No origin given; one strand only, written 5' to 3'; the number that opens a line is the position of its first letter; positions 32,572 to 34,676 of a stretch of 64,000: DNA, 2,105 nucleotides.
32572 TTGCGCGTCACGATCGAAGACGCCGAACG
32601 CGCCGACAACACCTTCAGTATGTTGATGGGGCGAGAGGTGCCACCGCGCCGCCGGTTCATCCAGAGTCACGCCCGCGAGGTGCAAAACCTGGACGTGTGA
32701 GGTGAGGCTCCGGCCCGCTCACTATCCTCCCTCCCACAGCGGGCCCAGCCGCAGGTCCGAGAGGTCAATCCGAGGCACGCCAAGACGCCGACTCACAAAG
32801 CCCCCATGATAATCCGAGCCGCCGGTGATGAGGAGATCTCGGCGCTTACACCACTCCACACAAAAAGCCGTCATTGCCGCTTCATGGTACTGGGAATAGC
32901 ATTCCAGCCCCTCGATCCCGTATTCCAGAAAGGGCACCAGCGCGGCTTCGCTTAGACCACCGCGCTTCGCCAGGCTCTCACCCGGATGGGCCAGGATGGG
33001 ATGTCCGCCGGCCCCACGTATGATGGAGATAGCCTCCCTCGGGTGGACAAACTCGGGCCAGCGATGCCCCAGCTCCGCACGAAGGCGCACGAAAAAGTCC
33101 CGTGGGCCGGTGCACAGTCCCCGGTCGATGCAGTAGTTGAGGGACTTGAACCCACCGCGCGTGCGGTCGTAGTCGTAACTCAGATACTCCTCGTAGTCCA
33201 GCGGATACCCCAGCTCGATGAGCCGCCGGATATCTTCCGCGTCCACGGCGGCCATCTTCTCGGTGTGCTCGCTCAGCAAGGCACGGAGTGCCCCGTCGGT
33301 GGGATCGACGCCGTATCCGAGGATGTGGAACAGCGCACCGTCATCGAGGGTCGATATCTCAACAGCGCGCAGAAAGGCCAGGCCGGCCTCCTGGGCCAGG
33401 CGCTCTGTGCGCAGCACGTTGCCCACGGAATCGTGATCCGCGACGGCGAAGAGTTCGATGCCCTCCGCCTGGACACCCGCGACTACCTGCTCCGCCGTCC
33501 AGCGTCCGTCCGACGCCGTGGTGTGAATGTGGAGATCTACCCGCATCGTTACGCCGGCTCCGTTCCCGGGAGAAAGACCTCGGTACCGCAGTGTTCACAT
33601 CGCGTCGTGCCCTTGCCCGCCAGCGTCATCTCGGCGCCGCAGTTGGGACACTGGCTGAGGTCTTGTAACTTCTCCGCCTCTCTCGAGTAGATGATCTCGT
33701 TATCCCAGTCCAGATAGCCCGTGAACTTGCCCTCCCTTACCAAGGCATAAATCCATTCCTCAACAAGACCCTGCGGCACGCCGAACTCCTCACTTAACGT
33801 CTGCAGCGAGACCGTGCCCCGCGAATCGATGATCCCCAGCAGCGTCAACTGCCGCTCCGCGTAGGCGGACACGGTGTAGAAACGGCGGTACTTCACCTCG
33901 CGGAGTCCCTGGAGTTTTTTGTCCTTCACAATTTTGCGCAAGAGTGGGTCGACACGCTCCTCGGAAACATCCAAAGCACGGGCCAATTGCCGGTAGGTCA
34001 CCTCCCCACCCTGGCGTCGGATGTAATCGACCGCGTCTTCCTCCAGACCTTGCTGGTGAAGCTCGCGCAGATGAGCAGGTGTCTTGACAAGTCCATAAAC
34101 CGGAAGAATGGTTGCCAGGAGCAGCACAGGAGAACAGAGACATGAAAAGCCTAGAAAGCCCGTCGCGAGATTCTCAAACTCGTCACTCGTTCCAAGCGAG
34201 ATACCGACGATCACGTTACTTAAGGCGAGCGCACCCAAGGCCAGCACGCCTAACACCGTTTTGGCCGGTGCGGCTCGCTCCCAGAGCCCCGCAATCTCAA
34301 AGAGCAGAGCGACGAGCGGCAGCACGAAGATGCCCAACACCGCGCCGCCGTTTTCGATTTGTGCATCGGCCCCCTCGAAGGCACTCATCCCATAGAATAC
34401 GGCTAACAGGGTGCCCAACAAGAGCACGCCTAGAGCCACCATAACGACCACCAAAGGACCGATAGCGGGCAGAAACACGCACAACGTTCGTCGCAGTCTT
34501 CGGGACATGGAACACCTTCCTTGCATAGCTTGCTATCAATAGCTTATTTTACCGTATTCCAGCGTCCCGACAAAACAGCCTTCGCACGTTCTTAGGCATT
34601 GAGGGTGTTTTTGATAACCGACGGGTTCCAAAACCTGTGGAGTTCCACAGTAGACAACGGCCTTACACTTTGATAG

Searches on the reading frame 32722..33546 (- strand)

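Call 3: search_protein_families(library=pfam, proteins=[window:32722-33546:-], max_evalue=0.1)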
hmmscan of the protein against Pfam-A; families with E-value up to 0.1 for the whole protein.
window:32722-33546:- (274 aa): 1 family
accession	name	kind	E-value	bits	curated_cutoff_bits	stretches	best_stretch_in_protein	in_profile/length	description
PF02811.25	PHP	-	2.3e-05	25.2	26.4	1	4-111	1-90/164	PHP domain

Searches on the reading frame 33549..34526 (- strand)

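Call 3: search_protein_families(library=pfam, proteins=[window:33549-34526:-], max_evalue=0.1)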
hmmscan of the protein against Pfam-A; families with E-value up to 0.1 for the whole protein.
window:33549-34526:- (325 aa): 26 families (the best 25 are shown)
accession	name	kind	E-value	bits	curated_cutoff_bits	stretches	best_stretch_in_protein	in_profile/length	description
PF01399.33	PCI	-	3.1e-10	40.6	22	1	226-282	27-83/84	PCI domain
PF08274.17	Zn_Ribbon_YjdM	-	4.3e-05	23.9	30.8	1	290-316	2-28/30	PhnA Zinc-Ribbon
PF08279.18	HTH_11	-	0.00085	19.6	25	0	225-250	1-27/55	HTH domain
PF04545.22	Sigma70_r4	-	0.001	19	24.1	1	171-199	16-44/50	Sigma-70, region 4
PF09743.14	E3_UFM1_ligase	-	0.0023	18.1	23.2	1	160-281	55-170/272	E3 UFM1-protein ligase 1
PF19187.6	HTH_PafC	-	0.0026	18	32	0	225-271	5-51/115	PafC helix-turn-helix domain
PF09012.17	FeoC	-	0.0041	17.6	21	0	233-268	9-44/69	FeoC like transcriptional regulator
PF24463.1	DUF7577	-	0.0063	16.5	28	0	306-316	1-11/27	Domain of unknown function (DUF7577)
PF23783.1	Zn_ribbon_TiaS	-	0.0065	16.6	27.3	1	293-316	4-28/41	TiaS C-terminal zinc ribbon domain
PF03735.19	ENT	-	0.01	16.3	28.5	1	180-212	36-68/71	ENT domain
PF12773.13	DZR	-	0.011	16.3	27.3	1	289-317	11-34/45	Double zinc ribbon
PF03604.18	Zn_ribbon_RPAB4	-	0.011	15.9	24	1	293-315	3-25/32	DNA directed RNA polymerase, 7 kDa subunit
PF24460.1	DUF7575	-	0.014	15.2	28.5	0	290-299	3-12/28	Domain of unknown function (DUF7575)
PF25592.1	DUF7937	-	0.018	14.3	31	1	27-140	142-257/402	Domain of unknown function (DUF7937)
PF12802.13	MarR_2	-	0.02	15.5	27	0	166-190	11-35/61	MarR family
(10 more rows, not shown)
